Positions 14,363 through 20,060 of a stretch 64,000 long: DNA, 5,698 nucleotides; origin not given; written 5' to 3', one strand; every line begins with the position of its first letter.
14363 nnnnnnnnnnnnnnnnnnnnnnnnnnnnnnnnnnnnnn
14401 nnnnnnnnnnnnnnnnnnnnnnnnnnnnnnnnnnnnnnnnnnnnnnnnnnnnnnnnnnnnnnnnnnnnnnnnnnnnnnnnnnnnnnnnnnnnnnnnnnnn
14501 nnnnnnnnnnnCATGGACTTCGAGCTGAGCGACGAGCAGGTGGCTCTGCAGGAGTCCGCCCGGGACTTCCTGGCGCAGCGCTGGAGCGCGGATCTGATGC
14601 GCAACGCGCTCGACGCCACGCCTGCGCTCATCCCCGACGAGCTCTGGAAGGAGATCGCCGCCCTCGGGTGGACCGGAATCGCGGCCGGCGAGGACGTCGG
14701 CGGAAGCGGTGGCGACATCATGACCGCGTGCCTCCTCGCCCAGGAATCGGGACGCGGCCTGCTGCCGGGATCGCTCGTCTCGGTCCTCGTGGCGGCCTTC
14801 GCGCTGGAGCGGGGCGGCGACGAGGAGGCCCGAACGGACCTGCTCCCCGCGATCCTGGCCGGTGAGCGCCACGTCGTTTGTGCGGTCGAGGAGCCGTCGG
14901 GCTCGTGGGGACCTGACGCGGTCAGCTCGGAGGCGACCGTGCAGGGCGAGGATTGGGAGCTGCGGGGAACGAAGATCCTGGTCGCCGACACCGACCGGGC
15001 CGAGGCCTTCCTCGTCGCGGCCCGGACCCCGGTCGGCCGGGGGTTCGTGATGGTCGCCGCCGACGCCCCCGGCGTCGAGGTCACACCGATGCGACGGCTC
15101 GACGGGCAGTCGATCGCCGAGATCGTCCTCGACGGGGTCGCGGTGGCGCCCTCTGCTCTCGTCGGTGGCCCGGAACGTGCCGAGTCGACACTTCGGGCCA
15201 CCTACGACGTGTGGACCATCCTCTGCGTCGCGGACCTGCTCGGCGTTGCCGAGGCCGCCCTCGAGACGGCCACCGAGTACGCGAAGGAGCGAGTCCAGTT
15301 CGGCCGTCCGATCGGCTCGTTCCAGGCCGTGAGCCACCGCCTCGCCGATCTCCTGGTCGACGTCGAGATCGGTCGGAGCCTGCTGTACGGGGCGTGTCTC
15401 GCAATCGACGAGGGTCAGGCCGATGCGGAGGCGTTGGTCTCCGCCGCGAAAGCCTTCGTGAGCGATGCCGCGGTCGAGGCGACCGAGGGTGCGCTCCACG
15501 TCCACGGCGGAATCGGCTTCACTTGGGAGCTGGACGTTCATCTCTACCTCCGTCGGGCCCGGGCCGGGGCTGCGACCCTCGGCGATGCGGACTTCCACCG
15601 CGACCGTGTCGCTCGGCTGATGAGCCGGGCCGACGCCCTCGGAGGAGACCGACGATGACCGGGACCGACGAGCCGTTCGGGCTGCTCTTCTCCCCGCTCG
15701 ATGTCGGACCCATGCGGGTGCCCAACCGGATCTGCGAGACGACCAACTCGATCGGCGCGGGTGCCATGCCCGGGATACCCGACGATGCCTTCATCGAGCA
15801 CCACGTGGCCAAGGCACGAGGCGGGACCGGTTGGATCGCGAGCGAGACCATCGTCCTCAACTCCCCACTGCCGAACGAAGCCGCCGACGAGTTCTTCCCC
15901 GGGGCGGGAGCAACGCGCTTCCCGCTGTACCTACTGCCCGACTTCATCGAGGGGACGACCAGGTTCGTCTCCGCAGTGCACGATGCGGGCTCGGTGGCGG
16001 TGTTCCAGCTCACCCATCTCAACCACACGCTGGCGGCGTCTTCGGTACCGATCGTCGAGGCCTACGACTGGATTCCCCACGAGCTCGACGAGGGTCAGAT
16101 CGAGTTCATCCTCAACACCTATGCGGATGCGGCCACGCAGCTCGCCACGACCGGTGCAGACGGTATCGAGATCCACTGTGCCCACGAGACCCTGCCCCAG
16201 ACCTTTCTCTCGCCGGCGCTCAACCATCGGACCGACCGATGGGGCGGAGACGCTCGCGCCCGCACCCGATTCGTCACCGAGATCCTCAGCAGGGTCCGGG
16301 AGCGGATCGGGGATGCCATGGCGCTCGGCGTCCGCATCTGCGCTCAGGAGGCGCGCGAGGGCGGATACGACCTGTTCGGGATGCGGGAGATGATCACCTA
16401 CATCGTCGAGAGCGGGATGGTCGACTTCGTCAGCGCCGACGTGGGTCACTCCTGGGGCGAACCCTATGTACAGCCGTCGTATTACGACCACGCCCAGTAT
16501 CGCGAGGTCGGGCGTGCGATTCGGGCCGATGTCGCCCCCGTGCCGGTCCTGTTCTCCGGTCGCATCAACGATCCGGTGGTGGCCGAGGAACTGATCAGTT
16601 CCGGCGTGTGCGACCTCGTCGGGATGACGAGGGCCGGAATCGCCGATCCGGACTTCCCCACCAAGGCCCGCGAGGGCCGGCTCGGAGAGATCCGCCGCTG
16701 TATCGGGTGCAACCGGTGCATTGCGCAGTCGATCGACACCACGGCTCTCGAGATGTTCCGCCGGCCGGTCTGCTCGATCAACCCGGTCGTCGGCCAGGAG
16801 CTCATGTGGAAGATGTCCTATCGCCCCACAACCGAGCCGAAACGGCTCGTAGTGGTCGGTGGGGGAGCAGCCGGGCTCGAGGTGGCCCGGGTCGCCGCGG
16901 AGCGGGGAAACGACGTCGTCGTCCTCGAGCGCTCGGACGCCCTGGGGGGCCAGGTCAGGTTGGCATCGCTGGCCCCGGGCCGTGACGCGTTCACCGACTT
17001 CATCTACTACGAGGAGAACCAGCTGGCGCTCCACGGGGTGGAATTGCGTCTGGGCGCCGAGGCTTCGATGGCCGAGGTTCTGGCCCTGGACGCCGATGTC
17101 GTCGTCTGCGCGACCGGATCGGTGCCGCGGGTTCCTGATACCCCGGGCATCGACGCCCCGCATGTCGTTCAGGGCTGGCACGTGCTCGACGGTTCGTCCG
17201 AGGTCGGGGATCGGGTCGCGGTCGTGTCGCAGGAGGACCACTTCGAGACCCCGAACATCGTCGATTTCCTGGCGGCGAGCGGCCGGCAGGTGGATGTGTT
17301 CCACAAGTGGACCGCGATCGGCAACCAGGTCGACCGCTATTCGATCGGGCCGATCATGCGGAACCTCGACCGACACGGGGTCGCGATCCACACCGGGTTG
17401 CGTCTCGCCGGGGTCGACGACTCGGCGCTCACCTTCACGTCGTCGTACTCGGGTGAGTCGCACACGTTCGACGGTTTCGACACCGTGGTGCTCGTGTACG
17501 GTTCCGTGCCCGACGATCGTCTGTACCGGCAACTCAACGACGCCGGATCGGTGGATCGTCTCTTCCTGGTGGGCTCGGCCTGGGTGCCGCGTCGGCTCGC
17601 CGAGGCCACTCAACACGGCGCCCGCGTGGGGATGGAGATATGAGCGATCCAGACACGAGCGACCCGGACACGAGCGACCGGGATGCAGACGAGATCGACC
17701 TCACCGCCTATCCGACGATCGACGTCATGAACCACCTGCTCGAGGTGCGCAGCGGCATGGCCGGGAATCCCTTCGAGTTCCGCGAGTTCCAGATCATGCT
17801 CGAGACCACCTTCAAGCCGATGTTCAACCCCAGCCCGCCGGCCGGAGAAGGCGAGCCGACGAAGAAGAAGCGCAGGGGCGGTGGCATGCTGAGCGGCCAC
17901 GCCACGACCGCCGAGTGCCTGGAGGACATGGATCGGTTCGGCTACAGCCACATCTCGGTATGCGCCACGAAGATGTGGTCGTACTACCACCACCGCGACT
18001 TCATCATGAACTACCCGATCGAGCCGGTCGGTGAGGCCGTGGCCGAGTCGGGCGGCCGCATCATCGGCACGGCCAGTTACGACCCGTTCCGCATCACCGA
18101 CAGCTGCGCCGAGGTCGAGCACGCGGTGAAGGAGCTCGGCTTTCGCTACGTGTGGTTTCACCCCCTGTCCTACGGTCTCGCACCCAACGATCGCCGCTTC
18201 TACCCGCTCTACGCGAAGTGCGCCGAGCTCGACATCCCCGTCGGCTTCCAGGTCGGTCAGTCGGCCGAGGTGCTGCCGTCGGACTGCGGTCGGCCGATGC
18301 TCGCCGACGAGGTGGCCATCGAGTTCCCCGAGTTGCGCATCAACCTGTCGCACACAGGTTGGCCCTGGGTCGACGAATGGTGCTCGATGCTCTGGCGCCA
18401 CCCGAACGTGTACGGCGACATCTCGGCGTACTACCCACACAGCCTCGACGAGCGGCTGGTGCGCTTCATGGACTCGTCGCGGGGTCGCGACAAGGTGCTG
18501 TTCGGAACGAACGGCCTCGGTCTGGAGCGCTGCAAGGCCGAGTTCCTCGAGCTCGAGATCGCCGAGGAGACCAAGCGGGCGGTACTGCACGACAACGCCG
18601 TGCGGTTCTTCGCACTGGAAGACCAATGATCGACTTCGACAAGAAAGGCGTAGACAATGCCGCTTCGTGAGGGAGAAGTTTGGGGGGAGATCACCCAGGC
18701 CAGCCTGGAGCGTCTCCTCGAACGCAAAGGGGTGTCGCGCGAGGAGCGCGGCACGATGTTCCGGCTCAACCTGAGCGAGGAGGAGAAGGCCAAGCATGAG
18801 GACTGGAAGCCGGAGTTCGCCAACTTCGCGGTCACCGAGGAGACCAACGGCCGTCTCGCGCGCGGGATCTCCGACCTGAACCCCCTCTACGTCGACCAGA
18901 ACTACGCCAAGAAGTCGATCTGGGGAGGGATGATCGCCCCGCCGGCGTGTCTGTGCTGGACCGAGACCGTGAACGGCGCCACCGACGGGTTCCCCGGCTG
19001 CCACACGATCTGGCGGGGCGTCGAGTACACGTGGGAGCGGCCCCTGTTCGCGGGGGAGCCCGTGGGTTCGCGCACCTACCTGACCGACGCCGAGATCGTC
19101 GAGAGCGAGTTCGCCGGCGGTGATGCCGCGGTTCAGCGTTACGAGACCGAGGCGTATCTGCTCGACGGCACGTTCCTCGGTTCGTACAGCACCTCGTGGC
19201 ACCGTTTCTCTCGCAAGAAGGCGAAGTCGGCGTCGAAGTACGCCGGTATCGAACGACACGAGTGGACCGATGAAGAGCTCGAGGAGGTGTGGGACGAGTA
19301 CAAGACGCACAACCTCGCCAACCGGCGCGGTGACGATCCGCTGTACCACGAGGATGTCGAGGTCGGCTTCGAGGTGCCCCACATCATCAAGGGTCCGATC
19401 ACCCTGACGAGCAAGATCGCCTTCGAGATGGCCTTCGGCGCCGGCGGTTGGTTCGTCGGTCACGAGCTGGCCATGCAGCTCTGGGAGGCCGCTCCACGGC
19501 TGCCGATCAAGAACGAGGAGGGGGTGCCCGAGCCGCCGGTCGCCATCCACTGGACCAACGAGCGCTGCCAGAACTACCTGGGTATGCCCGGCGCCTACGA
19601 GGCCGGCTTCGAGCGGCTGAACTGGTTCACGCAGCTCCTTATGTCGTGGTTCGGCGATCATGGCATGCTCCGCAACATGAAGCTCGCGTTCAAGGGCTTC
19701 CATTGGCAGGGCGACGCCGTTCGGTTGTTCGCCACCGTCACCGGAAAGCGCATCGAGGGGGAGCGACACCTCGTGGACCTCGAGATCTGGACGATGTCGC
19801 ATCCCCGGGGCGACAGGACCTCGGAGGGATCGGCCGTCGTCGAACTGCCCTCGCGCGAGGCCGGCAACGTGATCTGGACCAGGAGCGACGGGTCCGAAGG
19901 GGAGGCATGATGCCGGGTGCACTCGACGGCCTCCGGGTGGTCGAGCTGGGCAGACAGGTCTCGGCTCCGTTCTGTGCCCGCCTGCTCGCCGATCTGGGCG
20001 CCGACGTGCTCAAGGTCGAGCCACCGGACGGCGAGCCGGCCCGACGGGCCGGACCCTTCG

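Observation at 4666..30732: Recurrent AT-rich inverted-repeat box in five promoter regions: candidate operator of an unassigned regulon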

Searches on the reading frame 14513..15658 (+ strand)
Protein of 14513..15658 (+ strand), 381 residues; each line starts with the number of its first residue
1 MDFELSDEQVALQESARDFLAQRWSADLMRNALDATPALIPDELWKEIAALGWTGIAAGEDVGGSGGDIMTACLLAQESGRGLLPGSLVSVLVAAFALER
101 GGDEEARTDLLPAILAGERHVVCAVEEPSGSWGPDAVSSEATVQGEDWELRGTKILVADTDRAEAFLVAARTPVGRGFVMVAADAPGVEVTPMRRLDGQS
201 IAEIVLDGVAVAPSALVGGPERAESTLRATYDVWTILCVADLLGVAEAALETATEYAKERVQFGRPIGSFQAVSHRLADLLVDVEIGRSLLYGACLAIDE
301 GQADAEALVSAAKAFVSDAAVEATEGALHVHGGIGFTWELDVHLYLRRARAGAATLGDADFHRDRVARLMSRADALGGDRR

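Call 18: search_protein_families(library=pfam, max_evalue=0.00001, proteins=[window:14513-15658:+])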
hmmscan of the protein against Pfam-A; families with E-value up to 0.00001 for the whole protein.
window:14513-15658:+ (381 aa): 4 families
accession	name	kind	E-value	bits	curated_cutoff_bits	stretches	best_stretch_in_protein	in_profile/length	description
PF00441.29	Acyl-CoA_dh_1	-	2.8e-31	109.1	22.4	1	237-368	17-147/150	Acyl-CoA dehydrogenase, C-terminal domain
PF02771.21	Acyl-CoA_dh_N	-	1e-17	64.9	22.9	1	6-118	1-113/113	Acyl-CoA dehydrogenase, N-terminal domain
PF08028.16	Acyl-CoA_dh_2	-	8.7e-11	42.7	22.7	1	239-350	4-124/134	Acyl-CoA dehydrogenase, C-terminal domain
PF02770.24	Acyl-CoA_dh_M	-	2e-08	34.7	33.3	1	127-209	6-97/97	Acyl-CoA dehydrogenase, middle domain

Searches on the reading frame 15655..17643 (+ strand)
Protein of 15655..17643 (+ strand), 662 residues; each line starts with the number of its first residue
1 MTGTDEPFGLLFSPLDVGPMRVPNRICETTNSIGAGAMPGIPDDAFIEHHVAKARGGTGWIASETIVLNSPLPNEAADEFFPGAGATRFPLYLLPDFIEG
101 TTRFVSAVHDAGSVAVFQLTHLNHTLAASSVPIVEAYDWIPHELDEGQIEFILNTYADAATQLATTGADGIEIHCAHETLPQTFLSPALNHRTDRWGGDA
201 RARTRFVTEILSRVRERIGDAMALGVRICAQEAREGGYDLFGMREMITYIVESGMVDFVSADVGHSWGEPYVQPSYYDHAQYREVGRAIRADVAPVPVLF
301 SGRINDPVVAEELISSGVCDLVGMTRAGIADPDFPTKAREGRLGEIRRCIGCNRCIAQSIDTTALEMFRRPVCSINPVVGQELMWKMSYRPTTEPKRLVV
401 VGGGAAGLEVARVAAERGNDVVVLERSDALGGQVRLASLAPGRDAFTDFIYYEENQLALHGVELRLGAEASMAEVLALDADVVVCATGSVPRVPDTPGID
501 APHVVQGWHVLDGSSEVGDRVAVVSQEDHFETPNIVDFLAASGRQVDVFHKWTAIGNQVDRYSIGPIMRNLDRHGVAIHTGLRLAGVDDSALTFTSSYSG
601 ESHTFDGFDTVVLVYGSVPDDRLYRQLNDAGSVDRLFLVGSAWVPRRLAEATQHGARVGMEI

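Call 18: search_protein_families(library=pfam, max_evalue=0.00001, proteins=[window:15655-17643:+])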
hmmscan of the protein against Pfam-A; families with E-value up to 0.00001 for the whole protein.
window:15655-17643:+ (662 aa): 5 families
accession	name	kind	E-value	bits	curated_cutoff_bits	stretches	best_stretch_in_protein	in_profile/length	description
PF00724.26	Oxidored_FMN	-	1.6e-45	156.3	27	1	11-342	2-339/342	NADH:flavin oxidoreductase / NADH oxidase family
PF07992.20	Pyr_redox_2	-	9.1e-14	52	26.1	1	390-431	137-178/291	Pyridine nucleotide-disulphide oxidoreductase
PF00070.33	Pyr_redox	-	4.7e-10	40.3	22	1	397-431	1-35/82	Pyridine nucleotide-disulphide oxidoreductase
PF13450.12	NAD_binding_8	-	1.2e-06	29.2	21.9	1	400-435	1-36/68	NAD(P)-binding Rossmann-like domain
PF12831.13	FAD_oxidored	-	4e-06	26.8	27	1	398-434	2-38/416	FAD dependent oxidoreductase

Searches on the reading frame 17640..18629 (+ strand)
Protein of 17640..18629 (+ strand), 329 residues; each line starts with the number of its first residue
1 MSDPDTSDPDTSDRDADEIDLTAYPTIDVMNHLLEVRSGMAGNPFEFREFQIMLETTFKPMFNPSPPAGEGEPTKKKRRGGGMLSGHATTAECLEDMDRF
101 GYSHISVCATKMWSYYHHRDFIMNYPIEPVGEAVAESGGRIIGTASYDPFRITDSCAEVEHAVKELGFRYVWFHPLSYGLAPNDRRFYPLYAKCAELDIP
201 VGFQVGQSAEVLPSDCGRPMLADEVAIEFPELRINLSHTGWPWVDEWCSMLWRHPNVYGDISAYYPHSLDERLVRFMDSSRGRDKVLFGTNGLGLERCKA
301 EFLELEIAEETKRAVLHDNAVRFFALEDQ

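Call 18: search_protein_families(library=pfam, max_evalue=0.00001, proteins=[window:17640-18629:+])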
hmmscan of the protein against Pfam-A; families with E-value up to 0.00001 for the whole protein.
window:17640-18629:+ (329 aa): 1 family
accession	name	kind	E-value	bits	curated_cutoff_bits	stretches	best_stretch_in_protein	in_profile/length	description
PF04909.20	Amidohydro_2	-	2.2e-32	113.4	26.4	1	118-325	68-288/289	Amidohydrolase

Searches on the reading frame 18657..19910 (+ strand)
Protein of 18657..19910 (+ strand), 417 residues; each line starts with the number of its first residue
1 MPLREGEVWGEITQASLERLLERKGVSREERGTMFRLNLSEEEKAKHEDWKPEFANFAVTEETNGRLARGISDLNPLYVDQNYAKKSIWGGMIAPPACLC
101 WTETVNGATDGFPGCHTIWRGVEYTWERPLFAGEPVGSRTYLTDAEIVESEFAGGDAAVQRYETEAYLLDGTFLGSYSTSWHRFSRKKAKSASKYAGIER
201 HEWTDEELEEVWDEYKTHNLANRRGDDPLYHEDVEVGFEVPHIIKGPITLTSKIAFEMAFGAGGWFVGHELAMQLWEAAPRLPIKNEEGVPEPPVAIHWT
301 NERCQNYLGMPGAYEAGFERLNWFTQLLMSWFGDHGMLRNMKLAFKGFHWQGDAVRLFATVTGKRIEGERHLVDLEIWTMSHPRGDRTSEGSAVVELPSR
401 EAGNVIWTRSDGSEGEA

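Call 18: search_protein_families(library=pfam, max_evalue=0.00001, proteins=[window:18657-19910:+])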
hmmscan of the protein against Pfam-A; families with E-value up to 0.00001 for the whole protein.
window:18657-19910:+ (417 aa): 1 family
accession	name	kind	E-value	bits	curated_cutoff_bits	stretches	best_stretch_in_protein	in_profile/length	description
PF13452.11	FAS1_DH_region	-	4.1e-08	33.9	22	1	59-153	14-109/132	FAS1-like, dehydratase domain region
